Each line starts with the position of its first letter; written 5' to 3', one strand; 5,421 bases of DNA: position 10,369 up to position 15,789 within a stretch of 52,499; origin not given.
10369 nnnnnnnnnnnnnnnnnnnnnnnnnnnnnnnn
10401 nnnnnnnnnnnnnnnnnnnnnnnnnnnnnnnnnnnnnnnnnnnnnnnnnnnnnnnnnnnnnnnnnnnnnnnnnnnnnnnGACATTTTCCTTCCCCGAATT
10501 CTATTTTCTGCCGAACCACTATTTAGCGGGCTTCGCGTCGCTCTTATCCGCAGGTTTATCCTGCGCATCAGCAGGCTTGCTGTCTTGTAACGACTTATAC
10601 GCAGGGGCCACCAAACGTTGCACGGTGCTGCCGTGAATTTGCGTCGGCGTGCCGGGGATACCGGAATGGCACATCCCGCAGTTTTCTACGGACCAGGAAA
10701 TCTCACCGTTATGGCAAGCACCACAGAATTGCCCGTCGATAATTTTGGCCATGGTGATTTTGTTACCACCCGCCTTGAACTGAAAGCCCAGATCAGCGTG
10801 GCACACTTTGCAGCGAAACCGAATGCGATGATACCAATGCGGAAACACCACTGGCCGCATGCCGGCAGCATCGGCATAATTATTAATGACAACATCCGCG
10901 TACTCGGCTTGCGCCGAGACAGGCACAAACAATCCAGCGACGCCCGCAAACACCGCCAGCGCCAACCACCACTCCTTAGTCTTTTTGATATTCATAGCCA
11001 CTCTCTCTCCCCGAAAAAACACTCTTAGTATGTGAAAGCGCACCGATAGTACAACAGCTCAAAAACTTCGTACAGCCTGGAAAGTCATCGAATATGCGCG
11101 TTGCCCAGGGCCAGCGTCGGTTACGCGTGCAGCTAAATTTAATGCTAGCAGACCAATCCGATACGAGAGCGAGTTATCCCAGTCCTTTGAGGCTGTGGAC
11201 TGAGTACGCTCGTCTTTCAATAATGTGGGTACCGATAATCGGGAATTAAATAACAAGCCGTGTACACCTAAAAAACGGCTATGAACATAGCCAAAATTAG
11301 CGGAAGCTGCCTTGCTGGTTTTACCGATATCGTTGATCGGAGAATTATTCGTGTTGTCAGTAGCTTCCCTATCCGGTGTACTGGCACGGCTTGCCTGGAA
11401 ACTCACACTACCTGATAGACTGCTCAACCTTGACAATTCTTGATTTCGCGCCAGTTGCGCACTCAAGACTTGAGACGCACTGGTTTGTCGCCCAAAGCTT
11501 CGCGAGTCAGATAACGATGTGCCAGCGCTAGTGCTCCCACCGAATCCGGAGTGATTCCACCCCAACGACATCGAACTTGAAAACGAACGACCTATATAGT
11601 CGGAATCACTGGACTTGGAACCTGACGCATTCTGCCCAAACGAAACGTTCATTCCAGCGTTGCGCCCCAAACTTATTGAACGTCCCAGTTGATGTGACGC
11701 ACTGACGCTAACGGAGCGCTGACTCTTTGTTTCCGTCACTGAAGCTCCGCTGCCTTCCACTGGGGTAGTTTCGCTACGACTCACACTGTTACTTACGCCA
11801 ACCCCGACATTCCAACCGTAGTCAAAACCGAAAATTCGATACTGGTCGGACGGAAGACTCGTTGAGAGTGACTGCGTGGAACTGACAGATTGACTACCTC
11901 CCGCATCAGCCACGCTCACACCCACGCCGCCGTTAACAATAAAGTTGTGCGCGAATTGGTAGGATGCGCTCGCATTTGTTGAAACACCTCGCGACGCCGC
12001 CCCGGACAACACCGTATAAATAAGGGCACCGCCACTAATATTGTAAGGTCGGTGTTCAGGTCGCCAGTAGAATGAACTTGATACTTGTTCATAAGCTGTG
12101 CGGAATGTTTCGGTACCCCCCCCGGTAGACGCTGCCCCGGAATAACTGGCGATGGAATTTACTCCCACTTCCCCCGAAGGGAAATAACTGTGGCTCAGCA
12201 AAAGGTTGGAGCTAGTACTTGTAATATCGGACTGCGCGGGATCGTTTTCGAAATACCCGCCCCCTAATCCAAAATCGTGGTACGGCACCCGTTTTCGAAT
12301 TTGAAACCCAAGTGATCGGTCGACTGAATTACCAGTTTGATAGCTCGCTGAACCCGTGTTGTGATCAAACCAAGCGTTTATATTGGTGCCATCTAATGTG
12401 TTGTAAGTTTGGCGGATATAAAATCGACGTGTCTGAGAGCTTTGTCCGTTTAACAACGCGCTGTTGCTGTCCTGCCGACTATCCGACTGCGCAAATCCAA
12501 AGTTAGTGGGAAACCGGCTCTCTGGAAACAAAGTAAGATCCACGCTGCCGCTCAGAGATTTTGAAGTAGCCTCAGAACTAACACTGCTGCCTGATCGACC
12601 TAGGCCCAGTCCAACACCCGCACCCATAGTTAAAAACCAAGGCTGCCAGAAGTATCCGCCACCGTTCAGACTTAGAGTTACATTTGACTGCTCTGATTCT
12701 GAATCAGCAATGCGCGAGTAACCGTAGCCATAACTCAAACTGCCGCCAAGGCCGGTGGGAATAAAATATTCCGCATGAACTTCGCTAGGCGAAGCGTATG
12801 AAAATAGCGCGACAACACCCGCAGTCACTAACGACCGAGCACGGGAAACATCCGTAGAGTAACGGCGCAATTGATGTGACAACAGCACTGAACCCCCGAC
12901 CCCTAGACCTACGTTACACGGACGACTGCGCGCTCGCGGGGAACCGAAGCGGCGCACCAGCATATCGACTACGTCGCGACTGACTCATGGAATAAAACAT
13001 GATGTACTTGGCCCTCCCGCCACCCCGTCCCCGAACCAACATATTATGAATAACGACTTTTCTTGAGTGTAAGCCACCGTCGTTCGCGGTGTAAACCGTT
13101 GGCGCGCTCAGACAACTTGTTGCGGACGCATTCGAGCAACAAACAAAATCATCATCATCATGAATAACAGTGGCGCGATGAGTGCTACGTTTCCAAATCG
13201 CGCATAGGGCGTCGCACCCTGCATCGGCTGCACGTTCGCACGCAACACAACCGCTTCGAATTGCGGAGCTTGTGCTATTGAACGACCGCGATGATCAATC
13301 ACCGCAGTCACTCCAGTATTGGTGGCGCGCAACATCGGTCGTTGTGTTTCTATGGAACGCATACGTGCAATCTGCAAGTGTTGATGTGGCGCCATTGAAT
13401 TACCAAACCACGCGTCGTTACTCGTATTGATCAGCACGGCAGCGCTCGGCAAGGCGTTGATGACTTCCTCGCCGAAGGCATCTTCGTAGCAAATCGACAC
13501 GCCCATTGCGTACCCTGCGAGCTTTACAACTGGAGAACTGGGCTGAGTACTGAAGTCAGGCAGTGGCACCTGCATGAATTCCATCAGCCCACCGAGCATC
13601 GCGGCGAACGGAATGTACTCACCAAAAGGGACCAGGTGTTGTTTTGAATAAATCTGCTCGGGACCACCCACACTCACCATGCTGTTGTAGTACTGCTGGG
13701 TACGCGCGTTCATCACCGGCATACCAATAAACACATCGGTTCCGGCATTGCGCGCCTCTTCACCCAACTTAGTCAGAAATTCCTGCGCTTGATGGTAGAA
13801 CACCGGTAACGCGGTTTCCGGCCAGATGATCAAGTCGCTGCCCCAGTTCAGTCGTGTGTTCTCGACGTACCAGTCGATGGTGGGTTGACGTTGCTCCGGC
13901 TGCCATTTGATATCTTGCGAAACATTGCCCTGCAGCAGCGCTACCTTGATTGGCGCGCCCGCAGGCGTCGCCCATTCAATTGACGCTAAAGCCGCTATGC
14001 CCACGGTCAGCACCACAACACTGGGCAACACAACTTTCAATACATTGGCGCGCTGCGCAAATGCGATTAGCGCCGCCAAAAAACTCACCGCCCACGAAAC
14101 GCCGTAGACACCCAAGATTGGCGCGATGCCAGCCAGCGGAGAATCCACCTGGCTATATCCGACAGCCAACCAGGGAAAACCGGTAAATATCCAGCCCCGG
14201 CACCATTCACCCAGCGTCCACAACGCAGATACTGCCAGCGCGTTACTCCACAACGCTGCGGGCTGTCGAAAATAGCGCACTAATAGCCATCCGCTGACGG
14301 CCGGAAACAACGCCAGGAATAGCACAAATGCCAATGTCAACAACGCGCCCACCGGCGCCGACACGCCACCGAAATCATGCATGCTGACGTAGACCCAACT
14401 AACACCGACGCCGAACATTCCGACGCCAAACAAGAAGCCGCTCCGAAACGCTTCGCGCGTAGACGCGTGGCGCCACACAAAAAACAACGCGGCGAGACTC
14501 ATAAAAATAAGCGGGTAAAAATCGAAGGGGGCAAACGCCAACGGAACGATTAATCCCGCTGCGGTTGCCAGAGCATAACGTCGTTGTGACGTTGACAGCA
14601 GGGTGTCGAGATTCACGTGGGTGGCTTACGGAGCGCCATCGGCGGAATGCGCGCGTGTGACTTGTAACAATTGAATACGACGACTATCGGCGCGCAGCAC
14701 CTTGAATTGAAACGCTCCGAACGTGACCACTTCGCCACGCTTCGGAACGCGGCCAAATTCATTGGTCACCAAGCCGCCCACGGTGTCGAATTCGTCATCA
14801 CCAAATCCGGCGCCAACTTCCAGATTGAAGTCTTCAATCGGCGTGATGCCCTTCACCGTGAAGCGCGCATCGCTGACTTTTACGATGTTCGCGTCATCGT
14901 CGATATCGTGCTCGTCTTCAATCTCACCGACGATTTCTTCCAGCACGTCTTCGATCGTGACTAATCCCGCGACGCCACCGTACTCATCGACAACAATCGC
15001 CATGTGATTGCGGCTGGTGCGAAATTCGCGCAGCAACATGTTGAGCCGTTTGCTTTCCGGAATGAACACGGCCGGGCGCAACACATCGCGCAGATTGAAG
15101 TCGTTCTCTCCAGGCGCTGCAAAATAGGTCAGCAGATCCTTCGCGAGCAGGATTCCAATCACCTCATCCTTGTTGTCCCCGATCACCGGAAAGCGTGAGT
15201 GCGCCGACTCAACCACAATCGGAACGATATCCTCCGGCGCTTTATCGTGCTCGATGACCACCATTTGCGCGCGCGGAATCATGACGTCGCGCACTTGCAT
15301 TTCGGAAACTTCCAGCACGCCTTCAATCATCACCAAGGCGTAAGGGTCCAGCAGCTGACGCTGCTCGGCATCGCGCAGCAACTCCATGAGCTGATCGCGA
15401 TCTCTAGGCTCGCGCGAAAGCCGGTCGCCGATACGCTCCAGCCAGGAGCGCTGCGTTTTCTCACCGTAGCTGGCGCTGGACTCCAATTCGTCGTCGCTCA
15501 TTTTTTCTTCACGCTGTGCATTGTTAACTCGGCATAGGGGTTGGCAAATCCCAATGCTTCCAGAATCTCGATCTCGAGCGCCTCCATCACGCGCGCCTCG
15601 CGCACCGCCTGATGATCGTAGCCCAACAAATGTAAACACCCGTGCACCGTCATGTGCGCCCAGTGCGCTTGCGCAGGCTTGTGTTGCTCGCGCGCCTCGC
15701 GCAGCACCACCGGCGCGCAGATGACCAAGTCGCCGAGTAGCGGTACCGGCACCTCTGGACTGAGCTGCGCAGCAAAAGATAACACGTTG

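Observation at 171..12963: Nine-gene outer-membrane redox operon: candidate new type of porin-cytochrome extracellular electron transfer system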

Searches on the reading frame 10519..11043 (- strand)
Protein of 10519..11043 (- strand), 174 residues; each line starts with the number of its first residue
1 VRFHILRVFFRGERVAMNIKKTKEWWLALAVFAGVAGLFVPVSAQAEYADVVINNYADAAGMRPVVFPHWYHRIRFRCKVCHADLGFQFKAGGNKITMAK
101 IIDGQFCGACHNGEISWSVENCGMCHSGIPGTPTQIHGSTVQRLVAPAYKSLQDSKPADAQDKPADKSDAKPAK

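Call 3: search_protein_families(library=pfam, proteins=[window:10519-11043:-], max_evalue=0.01)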
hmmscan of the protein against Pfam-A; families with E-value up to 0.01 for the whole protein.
window:10519-11043:- (174 aa): 3 families
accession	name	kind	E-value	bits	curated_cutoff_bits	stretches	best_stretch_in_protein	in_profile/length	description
PF14522.11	Cytochrome_C7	-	5.2e-15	55.5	24.8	1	65-127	1-67/67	Cytochrome c7 and related cytochrome c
PF02085.21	Cytochrom_CIII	-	8.3e-05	23.3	22.9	0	58-113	14-55/101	Class III cytochrome C family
PF22113.1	Mtrc-MtrF_II-IV_dom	-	0.007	16.4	30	0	76-130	82-131/176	Outer membrane cytochrome MtrC/MtrF-like, domains II/IV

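Call 4: search_protein_families(library=ncbifam, proteins=[window:10519-11043:-], max_evalue=0.01)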
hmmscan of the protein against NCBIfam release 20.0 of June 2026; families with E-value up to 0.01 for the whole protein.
window:10519-11043:- (174 aa): 2 families
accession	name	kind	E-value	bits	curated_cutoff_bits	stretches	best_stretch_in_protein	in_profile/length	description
TIGR04257.1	nanowire_3heme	domain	1e-17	64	40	1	60-127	8-75/75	c(7)-type cytochrome triheme domain-containing protein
TIGR03507.1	decahem_SO1788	subfamily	0.00099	17.7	209.3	1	55-152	227-328/672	OmcA/MtrC family decaheme c-type cytochrome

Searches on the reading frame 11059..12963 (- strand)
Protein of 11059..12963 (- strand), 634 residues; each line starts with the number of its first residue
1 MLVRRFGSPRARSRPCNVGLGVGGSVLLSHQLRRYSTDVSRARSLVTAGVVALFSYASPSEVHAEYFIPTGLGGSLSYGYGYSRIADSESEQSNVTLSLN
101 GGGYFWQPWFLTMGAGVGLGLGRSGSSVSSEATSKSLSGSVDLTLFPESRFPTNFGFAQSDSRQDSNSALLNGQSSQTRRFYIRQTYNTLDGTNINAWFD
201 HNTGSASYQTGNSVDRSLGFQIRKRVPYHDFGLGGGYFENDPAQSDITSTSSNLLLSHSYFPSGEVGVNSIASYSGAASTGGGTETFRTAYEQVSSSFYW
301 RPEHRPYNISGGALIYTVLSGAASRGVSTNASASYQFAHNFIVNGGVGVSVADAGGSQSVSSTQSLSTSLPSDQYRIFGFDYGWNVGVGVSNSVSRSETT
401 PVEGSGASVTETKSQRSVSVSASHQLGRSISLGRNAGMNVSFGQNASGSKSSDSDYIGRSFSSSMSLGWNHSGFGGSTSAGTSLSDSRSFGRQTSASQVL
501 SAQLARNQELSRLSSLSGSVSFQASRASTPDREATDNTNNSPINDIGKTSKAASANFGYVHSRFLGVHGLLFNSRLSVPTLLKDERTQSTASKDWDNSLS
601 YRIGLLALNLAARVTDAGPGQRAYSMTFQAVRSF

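Call 3: search_protein_families(library=pfam, proteins=[window:11059-12963:-], max_evalue=0.01)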
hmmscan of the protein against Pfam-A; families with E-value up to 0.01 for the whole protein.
window:11059-12963:- (634 aa): 0 families

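Call 4: search_protein_families(library=ncbifam, proteins=[window:11059-12963:-], max_evalue=0.01)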
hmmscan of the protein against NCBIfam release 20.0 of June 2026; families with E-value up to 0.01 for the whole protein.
window:11059-12963:- (634 aa): 0 families

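Call 8: find_encoding_contigs(protein=window:11059-12963:-, flank=10000, max_places=6)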
Protein window:11059-12963:- (634 aa): no gene with exactly this product is on record in the collection.

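Call 30: find_homologous_proteins(query=window:11059-12963:-)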
Query window:11059-12963:- (634 aa): 58 proteins with E <= 0.001 among 8000 candidates.
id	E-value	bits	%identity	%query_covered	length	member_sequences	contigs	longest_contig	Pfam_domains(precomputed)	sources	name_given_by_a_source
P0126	0.0e+0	1273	93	100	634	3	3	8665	-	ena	-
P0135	8.1e-279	944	70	99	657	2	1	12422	-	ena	-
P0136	3.8e-271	919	70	96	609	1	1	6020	-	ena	-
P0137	2.2e-261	887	70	95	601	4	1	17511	-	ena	-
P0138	4.3e-260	883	69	96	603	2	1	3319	-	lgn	-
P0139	3.2e-258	876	67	96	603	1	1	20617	-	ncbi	-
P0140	6.3e-258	875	69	95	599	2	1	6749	-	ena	-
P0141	3.3e-236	804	64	93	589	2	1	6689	-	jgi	-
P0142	1.5e-235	802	66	91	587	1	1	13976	-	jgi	-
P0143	2.1e-232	791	64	96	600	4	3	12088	-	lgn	-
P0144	2.4e-209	715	58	96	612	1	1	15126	-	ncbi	-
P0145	5.1e-178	612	50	93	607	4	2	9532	-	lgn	-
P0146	5.4e-177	608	53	93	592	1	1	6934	-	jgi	jgi:hypothetical protein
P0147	7.4e-177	608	52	92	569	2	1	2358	-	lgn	-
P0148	7.9e-168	578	57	83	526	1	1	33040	-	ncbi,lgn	-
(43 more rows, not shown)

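Call 46: predict_structure(alignment_id=A2)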
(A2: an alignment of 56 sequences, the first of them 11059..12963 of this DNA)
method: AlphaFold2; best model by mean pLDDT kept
length: 634 residues; sequences in the alignment: 56
mean_pLDDT: 83.5   pTM: 0.59
mean pLDDT of the five models: 83.5, 83.2, 81.7, 81.6, 80.1
residues with pLDDT >= 90: 351; 70-90: 166; 50-70: 69; < 50: 48
segments of 3 or more residues with pLDDT < 50: 1-14, 16-42, 58-61
pLDDT, mean of each block of 10 residues (from residue 1): 40 40 37 40 56 56 69 93 87 92 83 91 80 89 80 90 75 84 91 93 88 94 95 97 88 97 95 94 82 96 91 91 89 90 92 85 92 90 93 87 63 89 94 93 93 85 95 92 93 87 95 94 87 51 63 92 92 91 55 90 94 84 92 94
secondary structure, 60 per line:
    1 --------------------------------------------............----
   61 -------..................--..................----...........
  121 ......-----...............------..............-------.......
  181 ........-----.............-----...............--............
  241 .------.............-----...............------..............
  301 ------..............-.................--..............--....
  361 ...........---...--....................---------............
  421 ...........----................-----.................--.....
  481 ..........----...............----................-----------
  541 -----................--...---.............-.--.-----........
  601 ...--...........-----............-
elements in order: H45-56 E68-85 E88-105 E110-126 E132-146 E153-166 E174-188 E194-206 E212-226 E229-241 E248-260 E266-280 E287-300 E307-320 E322-338 E341-354 E357-371 E375-377 E380-399 E409-431 E436-451 E457-473 E476-490 E495-509 E514-529 E546-561 E570-582 E593-603 E606-616 E622-633

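Call 54: fold_search(model_id=the predicted structure, library=pdb)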
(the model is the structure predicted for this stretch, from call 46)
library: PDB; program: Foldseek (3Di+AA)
matches with E <= 10: 835; with E <= 0.001: 296
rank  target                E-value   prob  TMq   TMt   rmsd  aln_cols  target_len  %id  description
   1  4rdr                  4.3e-09  1.00  0.32  0.29  19.2       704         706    9  Structure of the bacterial Zn-transporter ZnuD from Neisseria meningitidis (locked conformation bound to zinc and cadmiu (released 2015-08-19)
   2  4epa                  5.3e-09  1.00  0.27  0.27  18.1       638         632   11  The crystal structure of the ferric yersiniabactin uptake receptor FyuA from Yersinia pestis (released 2012-06-20)
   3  9c4o                  8.7e-09  1.00  0.31  0.30  16.3       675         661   10  Cryo-EM structure of PqqU with ligand PQQ (released 2024-06-19)
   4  9nn6_A                4.0e-08  1.00  0.22  0.22  17.1       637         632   11  E. coli Cir in Complex with the RBD of Microcin V (released 2025-09-24)
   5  9kn3_A                4.8e-08  1.00  0.38  0.33  18.4       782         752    8  Cryo-EM structure of LptDEM complex from Escherichia coli (released 2025-07-23)
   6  9fz5_A                6.2e-08  1.00  0.39  0.34  16.4       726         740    7  Cryo-EM structure of LptDE-YedD complex from Escherichia Coli (released 2025-04-09)
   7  2vqi_A                7.2e-08  1.00  0.21  0.26  19.4       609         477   14  Structure of the P pilus usher (PapC) translocation pore (released 2008-05-27)
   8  6v81                  7.6e-08  1.00  0.26  0.25  18.3       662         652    9  The crystal structure of the outer-membrane transporter YncD (released 2020-05-06)
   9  9dis_B                8.0e-08  1.00  0.36  0.37  15.2       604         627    9  Cryo-EM structure of the heme/hemoglobin transporter ChuA, in complex with de novo designed binder H3 (released 2025-05-21)
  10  8h1r_D                8.0e-08  1.00  0.35  0.29  20.1       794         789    8  Crystal structure of LptDE-YifL complex (released 2023-10-25)
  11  9gbc_A                8.9e-08  1.00  0.30  0.29  20.4       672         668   10  Bacteroides thetaiotaomicron siderophore transporter XusA in complex with surface-exposed lipoprotein XusB (released 2025-08-06)
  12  6e4v                  9.3e-08  1.00  0.22  0.21  21.4       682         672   10  The Crystal Structure of FhuE from E. coli in complex with its substrate Coprogen (released 2019-04-10)
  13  6r2q_B                9.8e-08  1.00  0.33  0.33  17.2       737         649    9  Structure of the Mtr complex (released 2020-04-22)
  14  9ia5_A                1.1e-07  1.00  0.35  0.32  18.6       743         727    8  LpDEM from Escherichia coli (released 2025-12-10)
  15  5nec_A                1.1e-07  1.00  0.27  0.27  18.9       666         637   10  Crystal structure of the siderophore receptor PiuD from Pseudomonas aeruginosa (released 2018-02-07)
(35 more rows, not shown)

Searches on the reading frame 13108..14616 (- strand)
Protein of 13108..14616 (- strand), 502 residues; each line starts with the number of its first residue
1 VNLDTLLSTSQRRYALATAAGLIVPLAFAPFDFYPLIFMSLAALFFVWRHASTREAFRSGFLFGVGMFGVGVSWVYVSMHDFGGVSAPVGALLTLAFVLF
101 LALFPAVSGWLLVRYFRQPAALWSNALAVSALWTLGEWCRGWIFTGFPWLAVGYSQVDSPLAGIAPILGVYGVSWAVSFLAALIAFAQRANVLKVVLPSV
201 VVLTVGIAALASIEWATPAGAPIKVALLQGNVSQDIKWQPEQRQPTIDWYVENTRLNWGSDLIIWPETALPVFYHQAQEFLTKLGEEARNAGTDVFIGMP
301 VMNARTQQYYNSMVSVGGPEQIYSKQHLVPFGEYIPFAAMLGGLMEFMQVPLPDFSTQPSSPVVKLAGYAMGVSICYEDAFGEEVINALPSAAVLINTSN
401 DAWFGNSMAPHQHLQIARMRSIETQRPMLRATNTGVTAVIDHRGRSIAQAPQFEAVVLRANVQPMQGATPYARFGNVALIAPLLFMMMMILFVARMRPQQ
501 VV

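Call 51: search_protein_families(library=pfam, proteins=[window:13108-14616:-], max_evalue=0.00001)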
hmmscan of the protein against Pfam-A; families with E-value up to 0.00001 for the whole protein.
window:13108-14616:- (502 aa): 2 families
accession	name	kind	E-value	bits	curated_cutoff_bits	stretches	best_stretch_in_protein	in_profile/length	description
PF20154.4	LNT_N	-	1.2e-42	146.2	27.1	1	20-183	1-159/159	Apolipoprotein N-acyltransferase N-terminal domain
PF00795.27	CN_hydrolase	-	1.3e-36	126.7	23.2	1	224-463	1-247/256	Carbon-nitrogen hydrolase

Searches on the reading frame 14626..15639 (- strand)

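Call 51: search_protein_families(library=pfam, proteins=[window:14626-15639:-], max_evalue=0.00001)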
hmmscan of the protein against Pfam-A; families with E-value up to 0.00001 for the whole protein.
window:14626-15639:- (337 aa): 3 families
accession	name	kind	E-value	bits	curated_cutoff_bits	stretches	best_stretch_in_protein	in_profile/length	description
PF03471.22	CorC_HlyC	-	6.8e-20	71.3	27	1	254-329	2-79/81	Transporter associated domain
PF21917.1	NMB0537_N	-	5.7e-15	55.1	23.9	1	76-111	1-36/36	N-terminal region of NMB0537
PF00571.33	CBS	-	1.1e-14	54.9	24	2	184-237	2-56/57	CBS domain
